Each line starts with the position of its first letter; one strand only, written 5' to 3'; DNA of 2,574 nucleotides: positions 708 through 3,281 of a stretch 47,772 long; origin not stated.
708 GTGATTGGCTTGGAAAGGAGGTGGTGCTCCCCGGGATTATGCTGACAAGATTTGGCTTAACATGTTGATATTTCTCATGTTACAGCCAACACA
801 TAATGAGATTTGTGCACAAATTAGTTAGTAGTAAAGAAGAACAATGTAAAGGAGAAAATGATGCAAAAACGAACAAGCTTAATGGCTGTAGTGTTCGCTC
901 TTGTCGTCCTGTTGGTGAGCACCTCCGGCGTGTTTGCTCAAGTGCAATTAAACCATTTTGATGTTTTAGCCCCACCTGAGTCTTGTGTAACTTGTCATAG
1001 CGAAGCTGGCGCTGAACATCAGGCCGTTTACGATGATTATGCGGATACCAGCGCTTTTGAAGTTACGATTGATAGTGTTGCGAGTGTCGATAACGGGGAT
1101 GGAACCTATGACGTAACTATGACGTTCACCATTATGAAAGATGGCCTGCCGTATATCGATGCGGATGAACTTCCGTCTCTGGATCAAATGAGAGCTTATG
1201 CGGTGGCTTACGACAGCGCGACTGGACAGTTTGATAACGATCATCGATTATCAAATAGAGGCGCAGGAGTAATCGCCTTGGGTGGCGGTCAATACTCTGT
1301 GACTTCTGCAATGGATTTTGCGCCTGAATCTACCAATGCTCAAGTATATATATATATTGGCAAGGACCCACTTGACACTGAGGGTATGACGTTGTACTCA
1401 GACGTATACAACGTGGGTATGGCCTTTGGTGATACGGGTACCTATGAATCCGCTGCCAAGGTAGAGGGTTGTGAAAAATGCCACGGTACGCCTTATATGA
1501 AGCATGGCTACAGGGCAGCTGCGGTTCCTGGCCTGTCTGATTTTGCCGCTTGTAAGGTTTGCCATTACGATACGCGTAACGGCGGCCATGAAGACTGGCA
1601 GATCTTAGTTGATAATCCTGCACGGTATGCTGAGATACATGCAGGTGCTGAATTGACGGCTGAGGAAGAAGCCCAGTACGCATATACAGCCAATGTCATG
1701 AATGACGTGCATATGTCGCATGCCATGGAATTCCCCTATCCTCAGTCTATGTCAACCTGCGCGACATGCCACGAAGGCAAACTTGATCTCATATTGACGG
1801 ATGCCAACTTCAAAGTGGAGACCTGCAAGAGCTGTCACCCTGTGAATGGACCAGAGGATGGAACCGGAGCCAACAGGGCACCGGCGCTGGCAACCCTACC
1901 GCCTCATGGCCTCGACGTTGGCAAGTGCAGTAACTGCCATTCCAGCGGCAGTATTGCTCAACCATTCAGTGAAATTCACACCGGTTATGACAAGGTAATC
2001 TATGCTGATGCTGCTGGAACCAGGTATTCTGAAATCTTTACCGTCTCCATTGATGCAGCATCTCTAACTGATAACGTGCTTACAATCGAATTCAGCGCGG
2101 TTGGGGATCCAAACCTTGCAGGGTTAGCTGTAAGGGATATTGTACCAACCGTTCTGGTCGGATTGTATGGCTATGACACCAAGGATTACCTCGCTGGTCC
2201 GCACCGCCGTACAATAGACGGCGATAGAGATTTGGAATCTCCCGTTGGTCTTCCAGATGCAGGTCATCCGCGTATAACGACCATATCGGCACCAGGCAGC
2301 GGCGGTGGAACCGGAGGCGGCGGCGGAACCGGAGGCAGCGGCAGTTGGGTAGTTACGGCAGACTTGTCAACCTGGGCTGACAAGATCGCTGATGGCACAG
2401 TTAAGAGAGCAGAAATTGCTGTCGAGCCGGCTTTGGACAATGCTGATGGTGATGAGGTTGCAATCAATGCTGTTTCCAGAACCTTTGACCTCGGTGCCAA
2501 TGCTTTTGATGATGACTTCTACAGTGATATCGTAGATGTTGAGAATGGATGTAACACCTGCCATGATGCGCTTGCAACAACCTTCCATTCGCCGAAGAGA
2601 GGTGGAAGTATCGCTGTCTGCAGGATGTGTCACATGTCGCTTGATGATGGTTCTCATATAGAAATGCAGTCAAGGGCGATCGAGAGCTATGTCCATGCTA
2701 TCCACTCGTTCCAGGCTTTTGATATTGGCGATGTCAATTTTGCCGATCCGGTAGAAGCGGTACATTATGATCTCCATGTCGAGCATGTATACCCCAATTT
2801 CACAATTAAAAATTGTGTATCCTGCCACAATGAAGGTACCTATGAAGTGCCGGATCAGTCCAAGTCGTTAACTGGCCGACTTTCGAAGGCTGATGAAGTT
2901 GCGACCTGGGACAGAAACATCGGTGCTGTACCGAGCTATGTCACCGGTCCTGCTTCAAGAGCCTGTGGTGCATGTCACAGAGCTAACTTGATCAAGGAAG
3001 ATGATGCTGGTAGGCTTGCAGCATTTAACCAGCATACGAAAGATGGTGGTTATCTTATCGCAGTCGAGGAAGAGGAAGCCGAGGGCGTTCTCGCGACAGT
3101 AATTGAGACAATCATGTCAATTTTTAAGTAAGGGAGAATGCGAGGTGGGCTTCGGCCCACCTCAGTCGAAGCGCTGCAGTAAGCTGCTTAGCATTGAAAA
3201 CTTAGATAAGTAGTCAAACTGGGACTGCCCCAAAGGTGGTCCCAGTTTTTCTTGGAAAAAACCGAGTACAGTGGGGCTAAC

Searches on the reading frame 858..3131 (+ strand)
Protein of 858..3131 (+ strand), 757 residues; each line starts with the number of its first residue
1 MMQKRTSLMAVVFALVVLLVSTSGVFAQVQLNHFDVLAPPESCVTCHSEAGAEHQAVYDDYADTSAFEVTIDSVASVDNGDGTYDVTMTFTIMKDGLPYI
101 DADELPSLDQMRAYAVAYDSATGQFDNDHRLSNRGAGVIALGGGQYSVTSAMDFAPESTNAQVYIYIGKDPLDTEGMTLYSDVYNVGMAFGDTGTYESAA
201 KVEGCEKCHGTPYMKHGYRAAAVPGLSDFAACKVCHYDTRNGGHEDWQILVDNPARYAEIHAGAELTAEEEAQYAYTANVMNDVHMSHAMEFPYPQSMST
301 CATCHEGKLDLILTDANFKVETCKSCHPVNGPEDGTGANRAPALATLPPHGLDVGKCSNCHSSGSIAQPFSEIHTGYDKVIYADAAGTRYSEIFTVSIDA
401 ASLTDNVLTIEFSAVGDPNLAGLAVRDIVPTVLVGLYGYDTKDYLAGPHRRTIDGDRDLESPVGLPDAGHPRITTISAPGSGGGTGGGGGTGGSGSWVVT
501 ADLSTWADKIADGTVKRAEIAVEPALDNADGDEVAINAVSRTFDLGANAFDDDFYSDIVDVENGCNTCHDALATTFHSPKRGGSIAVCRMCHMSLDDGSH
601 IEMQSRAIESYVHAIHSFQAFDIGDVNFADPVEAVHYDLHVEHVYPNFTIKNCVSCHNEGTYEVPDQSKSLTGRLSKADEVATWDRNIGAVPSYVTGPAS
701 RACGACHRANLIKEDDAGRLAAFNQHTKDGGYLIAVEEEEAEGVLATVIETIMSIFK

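Call 4: search_protein_families(library=pfam, proteins=[window:858-3131:+], max_evalue=0.01)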
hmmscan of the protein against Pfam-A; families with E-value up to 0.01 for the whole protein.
window:858-3131:+ (757 aa): 6 families
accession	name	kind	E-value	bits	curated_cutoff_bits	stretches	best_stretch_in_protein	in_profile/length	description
PF22113.1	Mtrc-MtrF_II-IV_dom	-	4.4e-23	82.1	30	2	558-721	3-132/176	Outer membrane cytochrome MtrC/MtrF-like, domains II/IV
PF14522.11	Cytochrome_C7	-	1.7e-13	50.6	24.8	1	649-710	12-51/67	Cytochrome c7 and related cytochrome c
PF09699.15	Paired_CXXCH_1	-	2.8e-07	30.6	20.6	0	561-594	4-38/41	Doubled CXXCH motif (Paired_CXXCH_1)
PF02085.21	Cytochrom_CIII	-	4.3e-07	30.7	22.9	1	278-363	15-84/101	Class III cytochrome C family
PF14537.11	Cytochrom_c3_2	-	9.3e-07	29.7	25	1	299-363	7-66/79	Cytochrome c3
PF04981.18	NMD3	-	0.0082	16.1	24.9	0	562-617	13-67/243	NMD3 family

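Call 5: search_protein_families(library=ncbifam, proteins=[window:858-3131:+], max_evalue=0.01)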
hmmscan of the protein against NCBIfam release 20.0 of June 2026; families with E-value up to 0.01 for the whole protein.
window:858-3131:+ (757 aa): 3 families
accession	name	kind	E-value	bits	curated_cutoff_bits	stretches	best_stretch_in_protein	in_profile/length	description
TIGR03507.1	decahem_SO1788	subfamily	8e-40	136.9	209.3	1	77-739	86-646/672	OmcA/MtrC family decaheme c-type cytochrome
NF047727.1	4hemeCytCCctA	equivalog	2.7e-05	24.3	180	0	550-617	24-91/109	tetraheme c-type cytochrome CctA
NF043011.1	CytC7_Geobact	equivalog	0.0056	17.2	120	0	281-328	30-75/89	cytochrome c7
